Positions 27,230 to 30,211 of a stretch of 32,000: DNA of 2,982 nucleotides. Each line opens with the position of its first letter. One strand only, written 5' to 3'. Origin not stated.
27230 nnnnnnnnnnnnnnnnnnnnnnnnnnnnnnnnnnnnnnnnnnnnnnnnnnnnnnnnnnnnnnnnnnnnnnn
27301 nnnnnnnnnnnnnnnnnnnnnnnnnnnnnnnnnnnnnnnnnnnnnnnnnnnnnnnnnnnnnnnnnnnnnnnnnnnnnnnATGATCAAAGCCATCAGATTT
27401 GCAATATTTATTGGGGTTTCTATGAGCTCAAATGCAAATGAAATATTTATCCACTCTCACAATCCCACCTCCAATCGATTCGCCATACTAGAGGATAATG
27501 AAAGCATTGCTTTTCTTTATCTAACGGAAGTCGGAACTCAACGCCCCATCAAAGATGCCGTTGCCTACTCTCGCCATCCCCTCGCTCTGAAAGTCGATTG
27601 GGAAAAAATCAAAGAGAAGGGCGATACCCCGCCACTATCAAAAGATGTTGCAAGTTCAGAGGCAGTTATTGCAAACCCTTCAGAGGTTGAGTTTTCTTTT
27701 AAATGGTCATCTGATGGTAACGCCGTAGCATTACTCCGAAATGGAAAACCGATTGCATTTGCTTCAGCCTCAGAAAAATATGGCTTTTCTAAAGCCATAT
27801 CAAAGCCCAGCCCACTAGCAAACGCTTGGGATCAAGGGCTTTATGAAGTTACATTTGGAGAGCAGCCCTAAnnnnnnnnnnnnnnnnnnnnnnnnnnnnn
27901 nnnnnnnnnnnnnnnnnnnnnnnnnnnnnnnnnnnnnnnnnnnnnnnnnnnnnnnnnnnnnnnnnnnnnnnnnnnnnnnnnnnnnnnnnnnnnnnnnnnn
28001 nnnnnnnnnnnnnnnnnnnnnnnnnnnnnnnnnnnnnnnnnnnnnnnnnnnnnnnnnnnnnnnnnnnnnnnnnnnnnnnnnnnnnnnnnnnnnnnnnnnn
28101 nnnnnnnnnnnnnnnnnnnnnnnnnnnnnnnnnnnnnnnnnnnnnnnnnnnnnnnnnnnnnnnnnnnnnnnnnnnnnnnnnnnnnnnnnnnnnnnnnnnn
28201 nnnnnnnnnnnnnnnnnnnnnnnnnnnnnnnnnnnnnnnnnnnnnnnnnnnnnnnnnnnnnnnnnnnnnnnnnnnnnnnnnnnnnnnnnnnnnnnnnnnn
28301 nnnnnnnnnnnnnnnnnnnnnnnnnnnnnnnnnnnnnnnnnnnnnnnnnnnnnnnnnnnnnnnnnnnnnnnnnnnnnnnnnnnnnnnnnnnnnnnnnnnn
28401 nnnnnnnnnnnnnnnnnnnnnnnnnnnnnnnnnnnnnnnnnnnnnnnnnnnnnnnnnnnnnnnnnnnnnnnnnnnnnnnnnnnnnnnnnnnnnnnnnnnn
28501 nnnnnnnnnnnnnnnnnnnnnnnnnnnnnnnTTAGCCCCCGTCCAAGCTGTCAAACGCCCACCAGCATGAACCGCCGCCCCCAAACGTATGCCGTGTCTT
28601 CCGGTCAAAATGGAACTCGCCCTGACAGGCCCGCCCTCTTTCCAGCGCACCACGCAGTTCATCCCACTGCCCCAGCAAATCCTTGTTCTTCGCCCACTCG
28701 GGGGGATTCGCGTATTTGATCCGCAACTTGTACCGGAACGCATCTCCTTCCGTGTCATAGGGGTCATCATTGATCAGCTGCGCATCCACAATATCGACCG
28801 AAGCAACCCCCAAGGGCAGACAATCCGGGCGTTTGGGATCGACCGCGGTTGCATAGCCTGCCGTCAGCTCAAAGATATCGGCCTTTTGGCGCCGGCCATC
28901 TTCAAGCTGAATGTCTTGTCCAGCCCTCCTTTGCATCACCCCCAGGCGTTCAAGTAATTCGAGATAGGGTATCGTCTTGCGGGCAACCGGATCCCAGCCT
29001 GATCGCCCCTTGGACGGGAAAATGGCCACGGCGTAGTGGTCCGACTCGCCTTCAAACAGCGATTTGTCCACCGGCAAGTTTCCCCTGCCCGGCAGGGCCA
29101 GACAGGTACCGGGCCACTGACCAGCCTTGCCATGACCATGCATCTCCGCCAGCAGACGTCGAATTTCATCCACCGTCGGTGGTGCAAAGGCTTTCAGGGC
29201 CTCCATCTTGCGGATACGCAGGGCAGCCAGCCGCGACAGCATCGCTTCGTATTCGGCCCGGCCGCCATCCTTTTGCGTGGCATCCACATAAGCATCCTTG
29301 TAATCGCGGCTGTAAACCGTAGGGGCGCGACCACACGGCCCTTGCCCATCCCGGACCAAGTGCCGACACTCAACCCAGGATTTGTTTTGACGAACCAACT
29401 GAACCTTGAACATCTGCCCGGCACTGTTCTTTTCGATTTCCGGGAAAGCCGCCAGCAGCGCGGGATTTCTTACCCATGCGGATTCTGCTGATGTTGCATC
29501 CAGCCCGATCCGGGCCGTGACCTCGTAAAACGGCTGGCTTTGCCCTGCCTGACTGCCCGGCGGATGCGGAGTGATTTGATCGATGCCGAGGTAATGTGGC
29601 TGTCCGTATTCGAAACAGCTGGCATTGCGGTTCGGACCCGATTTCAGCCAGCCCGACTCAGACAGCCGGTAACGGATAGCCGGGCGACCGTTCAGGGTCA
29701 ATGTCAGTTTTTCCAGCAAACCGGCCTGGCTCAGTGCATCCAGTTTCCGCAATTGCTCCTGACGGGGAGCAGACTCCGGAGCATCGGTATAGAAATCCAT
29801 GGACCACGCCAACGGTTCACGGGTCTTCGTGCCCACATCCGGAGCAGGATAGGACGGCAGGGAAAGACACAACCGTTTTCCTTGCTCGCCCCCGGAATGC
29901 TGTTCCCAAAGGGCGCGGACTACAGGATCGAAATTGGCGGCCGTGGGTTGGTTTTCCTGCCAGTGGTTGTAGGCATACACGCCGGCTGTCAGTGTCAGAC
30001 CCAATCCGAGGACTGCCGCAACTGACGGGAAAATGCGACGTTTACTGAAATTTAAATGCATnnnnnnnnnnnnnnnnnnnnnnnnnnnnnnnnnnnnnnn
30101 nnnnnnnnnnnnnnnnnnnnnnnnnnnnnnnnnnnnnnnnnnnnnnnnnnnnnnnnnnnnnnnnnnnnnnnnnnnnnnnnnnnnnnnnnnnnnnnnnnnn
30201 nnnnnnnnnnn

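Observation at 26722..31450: Integrase-less integron cassette array (CALIN) between a DMT transporter gene and a thiolase gene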

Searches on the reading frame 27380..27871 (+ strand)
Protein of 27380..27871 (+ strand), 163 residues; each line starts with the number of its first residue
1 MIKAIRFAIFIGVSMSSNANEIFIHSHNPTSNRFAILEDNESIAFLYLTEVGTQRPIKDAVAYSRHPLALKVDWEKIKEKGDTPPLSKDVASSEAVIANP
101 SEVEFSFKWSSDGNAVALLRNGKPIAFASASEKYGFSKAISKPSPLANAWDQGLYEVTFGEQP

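Call 12: search_protein_families(library=pfam, proteins=[window:27380-27871:+], max_evalue=0.01)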
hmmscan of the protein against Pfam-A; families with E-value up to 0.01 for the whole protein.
window:27380-27871:+ (163 aa): 0 families

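Call 74: find_homologous_proteins(query=window:27380-27871:+, max_evalue=0.001)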
Query window:27380-27871:+ (163 aa): 48 proteins with E <= 0.001 among 78 candidates.
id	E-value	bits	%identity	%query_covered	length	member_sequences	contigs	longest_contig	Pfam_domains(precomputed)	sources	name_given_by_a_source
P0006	2.5e-92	325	100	91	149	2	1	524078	-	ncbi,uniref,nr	ncbi:hypothetical protein EV700_2623 [Fluviicoccus keumensis]|uniref:Uncharacterized protein n=2 Tax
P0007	7.9e-83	294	84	100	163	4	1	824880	-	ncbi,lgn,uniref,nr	ncbi:hypothetical protein HUF18_07475 [Thalassolituus sp. ST750PaO-4]|uniref:hypothetical protein n=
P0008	7.4e-70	252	70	99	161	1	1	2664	-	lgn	-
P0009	6.7e-68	246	66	100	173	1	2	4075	-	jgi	jgi:hypothetical protein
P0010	2.2e-65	237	67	100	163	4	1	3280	-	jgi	-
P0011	1.9e-63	231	64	100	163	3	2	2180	-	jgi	jgi:hypothetical protein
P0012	4.3e-63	230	65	100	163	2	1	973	-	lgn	-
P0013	1.6e-61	225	71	90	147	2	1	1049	-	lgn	-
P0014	3.0e-61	224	64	100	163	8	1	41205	-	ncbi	-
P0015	1.1e-60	222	64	99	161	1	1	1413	-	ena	-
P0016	2.1e-60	221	63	100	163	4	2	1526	-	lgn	-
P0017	2.8e-60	221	69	88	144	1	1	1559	-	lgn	-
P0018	4.4e-60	220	65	92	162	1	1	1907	-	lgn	-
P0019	1.1e-59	219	62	100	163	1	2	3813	-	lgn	-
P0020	2.8e-59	218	63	100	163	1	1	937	-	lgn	-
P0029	2.4e-54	202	64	87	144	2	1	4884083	-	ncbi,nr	ncbi:hypothetical protein C8C98_1247 [Acidovorax sp. 106]|nr:hypothetical protein C8C98_1247 [Acidov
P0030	4.1e-54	201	65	88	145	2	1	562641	-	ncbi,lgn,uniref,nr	ncbi:hypothetical protein HA050_05450 [Iodobacter sp. HSC-16F04]|uniref:Uncharacterized protein n=1 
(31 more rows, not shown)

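Call 75: find_encoding_contigs(protein=P0007, flank=10000, max_places=2)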
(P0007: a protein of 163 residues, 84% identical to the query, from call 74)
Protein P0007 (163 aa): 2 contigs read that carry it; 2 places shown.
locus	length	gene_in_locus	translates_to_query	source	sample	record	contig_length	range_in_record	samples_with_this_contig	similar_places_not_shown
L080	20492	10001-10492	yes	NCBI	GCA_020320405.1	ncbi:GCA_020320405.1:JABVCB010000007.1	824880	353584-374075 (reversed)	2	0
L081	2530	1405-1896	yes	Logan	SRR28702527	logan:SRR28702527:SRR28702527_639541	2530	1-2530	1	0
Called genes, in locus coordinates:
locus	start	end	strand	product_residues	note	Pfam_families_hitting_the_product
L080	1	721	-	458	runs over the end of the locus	PF01966:HD (weak)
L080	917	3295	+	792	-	PF03176:MMPL, PF02460:Patched (faint), PF12349:Sterol-sensing (faint), PF03176:MMPL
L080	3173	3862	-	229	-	PF01914:MarC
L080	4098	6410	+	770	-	PF00034:Cytochrom_C (faint), PF13442:Cytochrome_CBB3 (faint)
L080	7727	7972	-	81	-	-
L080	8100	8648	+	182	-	-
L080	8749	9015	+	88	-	-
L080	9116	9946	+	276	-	PF10137:CAP12-PCTIR_TIR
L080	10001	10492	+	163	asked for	-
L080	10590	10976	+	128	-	PF24705:DUF7668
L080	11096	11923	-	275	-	PF00702:Hydrolase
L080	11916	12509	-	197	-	PF01966:HD (weak)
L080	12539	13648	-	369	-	PF00155:Aminotran_1_2, PF00266:Aminotran_5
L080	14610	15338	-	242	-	PF00392:GntR, PF07702:UTRA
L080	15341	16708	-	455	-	PF18943:DUF5690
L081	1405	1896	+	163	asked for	-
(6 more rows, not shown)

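Call 76: find_encoding_contigs(protein=P0029, flank=10000, max_places=2)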
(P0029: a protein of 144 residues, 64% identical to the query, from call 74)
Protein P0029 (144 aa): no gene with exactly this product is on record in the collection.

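Call 77: find_encoding_contigs(protein=P0030, flank=10000, max_places=2)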
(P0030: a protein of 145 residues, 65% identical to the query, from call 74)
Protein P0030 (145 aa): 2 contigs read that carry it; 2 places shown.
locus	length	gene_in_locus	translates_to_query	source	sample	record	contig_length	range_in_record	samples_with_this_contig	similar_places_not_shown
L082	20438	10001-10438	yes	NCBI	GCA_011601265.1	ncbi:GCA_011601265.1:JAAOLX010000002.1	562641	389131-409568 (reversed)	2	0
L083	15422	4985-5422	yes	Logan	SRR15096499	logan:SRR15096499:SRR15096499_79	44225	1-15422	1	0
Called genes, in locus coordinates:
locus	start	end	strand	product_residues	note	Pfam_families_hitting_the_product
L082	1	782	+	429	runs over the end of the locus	PF04286:DUF445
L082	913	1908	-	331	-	PF02899:Phage_int_SAM_1 (faint), PF13495:Phage_int_SAM_4, PF00589:Phage_integrase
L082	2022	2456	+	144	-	-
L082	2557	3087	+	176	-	PF12796:Ank_2, PF13606:Ank_3 (faint), PF12796:Ank_2, PF13637:Ank_4 (weak), PF13857:Ank_5 (weak), PF00023:Ank (weak), PF13637:Ank_4 (weak)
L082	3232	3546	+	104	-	-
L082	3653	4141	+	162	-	PF05117:DUF695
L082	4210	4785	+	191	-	PF14567:SUKH_5 (faint), PF09346:SMI1_KNR4, PF14568:SUKH_6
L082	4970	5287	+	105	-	PF04286:DUF445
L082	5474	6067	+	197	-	-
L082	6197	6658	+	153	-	PF00583:Acetyltransf_1, PF13673:Acetyltransf_10, PF13508:Acetyltransf_7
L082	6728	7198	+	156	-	-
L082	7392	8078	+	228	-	-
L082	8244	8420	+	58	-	-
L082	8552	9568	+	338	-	-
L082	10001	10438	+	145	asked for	-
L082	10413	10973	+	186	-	PF10077:DUF2314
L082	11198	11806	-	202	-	PF02798:GST_N, PF13417:GST_N_3, PF13409:GST_N_2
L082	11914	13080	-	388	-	PF07221:GlcNAc_2-epim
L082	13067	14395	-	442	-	PF06824:Glyco_hydro_125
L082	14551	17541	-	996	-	PF00150:Cellulase (faint), PF02449:Glyco_hydro_42 (faint)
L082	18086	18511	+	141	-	PF13511:DUF4124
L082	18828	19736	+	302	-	PF11563:Protoglobin, PF01740:STAS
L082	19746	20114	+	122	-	PF01740:STAS (weak)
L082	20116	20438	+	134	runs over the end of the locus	PF13581:HATPase_c_2, PF02518:HATPase_c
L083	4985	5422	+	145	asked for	-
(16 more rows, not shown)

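Call 98: search_protein_families(library=pfam, proteins=[L082:913-1908:-], max_evalue=0.001)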
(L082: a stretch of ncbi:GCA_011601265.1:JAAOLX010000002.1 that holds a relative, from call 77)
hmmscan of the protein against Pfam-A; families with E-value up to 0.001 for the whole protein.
L082:913-1908:- (331 aa): 3 families
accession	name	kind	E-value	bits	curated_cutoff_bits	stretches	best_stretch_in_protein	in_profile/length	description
PF00589.27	Phage_integrase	-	7.4e-38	130.5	27.1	1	132-315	24-169/172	Phage integrase family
PF13495.12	Phage_int_SAM_4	-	3.3e-29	101.6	27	1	15-98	1-84/85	Phage integrase, N-terminal SAM-like domain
PF02899.23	Phage_int_SAM_1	-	1.8e-05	25.4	22.3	1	25-89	11-76/83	Phage integrase, N-terminal SAM-like domain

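Call 99: search_protein_families(library=ncbifam, proteins=[L082:913-1908:-], max_evalue=1e-10)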
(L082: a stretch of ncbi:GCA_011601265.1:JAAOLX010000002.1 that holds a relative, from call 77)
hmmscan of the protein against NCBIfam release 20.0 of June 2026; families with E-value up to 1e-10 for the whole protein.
L082:913-1908:- (331 aa): 9 families
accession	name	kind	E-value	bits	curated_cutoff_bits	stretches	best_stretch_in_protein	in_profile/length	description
TIGR02249.1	integrase_gron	subfamily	1.4e-143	478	265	1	15-329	1-315/315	integron integrase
NF011946.0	PRK15417.1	equivalog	1.1e-119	399.5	435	1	14-331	15-332/337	integron integrase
NF040815.2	recomb_XerA_Arch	equivalog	9.6e-50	169.6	220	2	22-195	6-176/263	site-specific tyrosine recombinase/integron integrase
TIGR02224.1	recomb_XerC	equivalog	5.8e-45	153.9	335.15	2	253-314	216-277/295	tyrosine recombinase XerC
NF001399.0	PRK00283.1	subfamily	8e-43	146.8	279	1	32-317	26-286/300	tyrosine recombinase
TIGR02225.1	recomb_XerD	equivalog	1.3e-42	146.1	329.6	2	256-317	216-277/290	site-specific tyrosine recombinase XerD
NF002331.0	PRK01287.1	subfamily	2.7e-29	102.3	371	2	255-314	252-312/365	site-specific tyrosine recombinase XerC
NF003462.0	PRK05084.1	equivalog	6.7e-20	71.1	267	1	251-319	279-349/360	tyrosine recombinase XerS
NF007370.0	PRK09870.1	subfamily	1.1e-11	44.8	221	0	260-313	125-178/200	tyrosine-type DNA invertase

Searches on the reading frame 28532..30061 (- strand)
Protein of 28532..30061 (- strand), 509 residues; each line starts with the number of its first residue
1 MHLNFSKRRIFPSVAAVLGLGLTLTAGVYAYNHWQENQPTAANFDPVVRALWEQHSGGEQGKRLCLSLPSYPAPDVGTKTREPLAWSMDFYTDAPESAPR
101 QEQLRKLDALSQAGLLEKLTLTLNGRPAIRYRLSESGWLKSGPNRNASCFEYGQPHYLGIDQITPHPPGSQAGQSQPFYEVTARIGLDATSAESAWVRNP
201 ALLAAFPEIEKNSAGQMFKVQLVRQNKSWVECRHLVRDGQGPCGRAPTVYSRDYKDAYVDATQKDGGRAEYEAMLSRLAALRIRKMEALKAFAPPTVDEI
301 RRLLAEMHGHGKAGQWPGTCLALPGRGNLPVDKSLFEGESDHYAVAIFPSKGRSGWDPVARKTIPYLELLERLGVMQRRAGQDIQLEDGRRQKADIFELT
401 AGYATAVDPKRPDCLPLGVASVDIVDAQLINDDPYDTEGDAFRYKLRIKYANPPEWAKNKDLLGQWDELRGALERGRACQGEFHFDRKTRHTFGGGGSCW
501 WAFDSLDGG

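Call 12: search_protein_families(library=pfam, proteins=[window:28532-30061:-], max_evalue=0.01)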
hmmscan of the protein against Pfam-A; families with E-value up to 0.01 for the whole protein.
window:28532-30061:- (509 aa): 0 families

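Call 13: find_encoding_contigs(protein=window:28532-30061:-, flank=10000, max_places=10)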
Protein window:28532-30061:- (509 aa): 1 contig read that carries it; 1 place shown.
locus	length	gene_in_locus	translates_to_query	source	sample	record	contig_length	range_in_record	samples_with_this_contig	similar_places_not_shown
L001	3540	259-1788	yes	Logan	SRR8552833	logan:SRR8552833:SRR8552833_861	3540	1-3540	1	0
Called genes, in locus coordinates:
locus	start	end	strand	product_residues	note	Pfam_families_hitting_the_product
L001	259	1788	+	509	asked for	-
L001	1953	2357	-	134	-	-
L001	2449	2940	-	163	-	-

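Call 57: find_homologous_proteins(query=window:28532-30061:-, max_evalue=0.001)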
Query window:28532-30061:- (509 aa): 5 proteins with E <= 0.001 among 8000 candidates.
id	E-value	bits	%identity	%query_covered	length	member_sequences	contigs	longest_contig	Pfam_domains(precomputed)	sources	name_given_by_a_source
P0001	0.0e+0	1196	100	100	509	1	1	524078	-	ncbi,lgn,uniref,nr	ncbi:hypothetical protein EV700_2625 [Fluviicoccus keumensis]|uniref:Uncharacterized protein n=1 Tax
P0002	2.3e-107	378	42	93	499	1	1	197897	-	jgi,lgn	jgi:hypothetical protein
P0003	2.4e-107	378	41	95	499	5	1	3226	-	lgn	-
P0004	8.6e-86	307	37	98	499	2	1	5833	-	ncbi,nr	ncbi:MAG: hypothetical protein LBQ62_05690 [Candidatus Accumulibacter sp.]|nr:hypothetical protein [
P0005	2.3e-69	253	33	94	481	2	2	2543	-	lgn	-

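Call 58: find_encoding_contigs(protein=P0002, flank=6000, max_places=3)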
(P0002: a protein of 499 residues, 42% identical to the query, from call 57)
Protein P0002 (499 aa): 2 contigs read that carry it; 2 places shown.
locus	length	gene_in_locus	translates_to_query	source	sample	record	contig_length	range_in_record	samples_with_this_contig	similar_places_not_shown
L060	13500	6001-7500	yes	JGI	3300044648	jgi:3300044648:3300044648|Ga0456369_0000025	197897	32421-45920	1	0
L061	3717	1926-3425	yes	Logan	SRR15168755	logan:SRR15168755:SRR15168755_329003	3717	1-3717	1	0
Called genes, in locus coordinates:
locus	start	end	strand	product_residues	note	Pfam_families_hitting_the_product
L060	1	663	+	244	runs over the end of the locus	PF08378:NERD, PF01396:Zn_ribbon_Top1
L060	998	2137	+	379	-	-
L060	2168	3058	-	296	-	PF24096:DUF7379 (faint), PF07819:PGAP1 (faint), PF01674:Lipase_2, PF02089:Palm_thioest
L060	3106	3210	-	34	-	-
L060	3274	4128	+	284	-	PF05048:NosD (faint)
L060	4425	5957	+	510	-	-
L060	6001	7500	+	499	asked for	-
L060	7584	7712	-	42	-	-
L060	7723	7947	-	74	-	PF11391:DUF2798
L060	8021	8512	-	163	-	PF11158:DUF2938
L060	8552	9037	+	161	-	PF00376:MerR, PF13411:MerR_1, PF09278:MerR-DNA-bind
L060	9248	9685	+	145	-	PF01124:MAPEG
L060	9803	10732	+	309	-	PF05982:Sbt_1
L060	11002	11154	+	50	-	-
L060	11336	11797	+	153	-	-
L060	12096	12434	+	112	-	PF01844:HNH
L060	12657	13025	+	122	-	-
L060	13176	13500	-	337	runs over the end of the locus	PF00106:adh_short, PF08659:KR, PF13561:adh_short_C2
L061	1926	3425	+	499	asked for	-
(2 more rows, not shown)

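Call 59: find_encoding_contigs(protein=P0004, flank=6000, max_places=3)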
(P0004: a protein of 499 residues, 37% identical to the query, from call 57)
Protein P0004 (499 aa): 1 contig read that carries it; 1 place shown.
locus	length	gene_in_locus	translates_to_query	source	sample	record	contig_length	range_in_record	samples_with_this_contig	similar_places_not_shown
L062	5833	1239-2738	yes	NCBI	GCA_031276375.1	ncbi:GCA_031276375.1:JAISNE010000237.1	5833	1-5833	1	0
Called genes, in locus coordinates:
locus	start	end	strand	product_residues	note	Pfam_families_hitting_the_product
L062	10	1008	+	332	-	PF01136:Peptidase_U32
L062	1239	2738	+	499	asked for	-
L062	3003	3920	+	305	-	PF01136:Peptidase_U32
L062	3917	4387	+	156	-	PF02036:SCP2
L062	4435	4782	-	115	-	PF01844:HNH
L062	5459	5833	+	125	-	PF08240:ADH_N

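Call 60: find_encoding_contigs(protein=P0003, flank=6000, max_places=3)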
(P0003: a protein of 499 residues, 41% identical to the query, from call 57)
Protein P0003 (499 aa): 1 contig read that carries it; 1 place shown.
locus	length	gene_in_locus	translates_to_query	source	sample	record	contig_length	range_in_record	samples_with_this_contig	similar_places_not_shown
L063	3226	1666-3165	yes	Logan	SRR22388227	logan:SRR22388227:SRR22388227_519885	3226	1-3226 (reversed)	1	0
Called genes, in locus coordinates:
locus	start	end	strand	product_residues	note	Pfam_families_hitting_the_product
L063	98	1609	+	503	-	-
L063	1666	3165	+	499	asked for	-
